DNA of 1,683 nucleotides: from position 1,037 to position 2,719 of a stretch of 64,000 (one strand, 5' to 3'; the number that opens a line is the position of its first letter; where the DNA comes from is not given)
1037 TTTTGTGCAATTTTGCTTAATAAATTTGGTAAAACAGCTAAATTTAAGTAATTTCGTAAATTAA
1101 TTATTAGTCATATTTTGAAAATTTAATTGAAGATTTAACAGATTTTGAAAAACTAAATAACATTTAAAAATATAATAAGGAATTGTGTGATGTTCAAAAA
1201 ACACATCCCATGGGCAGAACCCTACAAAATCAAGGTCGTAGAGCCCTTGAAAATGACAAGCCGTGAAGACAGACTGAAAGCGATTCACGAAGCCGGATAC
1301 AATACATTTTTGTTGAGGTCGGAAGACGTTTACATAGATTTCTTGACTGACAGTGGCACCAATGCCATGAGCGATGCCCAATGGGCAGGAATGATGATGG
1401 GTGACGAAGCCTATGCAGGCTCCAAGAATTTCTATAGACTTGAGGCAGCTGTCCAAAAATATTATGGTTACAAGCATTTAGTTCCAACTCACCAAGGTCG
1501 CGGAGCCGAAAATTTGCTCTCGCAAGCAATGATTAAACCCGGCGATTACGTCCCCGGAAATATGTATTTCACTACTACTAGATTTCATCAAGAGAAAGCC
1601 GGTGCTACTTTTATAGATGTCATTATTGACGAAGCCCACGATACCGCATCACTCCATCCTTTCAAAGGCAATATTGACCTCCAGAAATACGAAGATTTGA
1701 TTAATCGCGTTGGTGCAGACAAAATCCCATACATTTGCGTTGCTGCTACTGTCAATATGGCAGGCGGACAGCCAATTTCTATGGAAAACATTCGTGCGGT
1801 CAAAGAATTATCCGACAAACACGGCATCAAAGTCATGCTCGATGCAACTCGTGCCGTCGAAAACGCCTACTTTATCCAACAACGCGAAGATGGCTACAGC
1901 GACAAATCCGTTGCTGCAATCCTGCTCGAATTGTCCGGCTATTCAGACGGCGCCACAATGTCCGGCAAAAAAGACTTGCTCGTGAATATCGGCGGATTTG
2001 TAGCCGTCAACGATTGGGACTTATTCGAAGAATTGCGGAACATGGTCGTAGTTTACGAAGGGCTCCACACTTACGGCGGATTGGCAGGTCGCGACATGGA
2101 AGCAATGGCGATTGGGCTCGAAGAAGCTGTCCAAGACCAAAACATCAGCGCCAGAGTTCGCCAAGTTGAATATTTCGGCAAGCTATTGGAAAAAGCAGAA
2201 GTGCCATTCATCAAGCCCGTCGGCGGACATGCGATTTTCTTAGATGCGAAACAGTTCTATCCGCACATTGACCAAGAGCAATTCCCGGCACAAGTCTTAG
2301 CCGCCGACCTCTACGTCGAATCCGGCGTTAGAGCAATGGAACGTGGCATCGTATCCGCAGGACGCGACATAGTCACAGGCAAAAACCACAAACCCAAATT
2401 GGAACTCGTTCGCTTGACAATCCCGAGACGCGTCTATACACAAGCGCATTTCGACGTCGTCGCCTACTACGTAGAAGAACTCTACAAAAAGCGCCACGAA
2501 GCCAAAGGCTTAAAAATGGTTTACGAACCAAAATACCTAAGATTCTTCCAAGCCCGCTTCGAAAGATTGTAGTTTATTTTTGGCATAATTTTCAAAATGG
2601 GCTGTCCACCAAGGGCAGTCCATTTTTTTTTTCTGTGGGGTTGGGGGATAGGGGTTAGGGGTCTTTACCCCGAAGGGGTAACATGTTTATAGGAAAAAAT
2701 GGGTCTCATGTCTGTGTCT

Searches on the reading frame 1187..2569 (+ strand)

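Call 49: search_protein_families(library=pfam, proteins=[window:1187-2569:+], max_evalue=0.00001)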
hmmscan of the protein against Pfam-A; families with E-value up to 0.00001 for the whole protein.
window:1187-2569:+ (461 aa): 1 family
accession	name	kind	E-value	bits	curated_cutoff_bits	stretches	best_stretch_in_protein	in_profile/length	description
PF01212.27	Beta_elim_lyase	-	3.5e-79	266.6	27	1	51-426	1-286/288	Beta-eliminating lyase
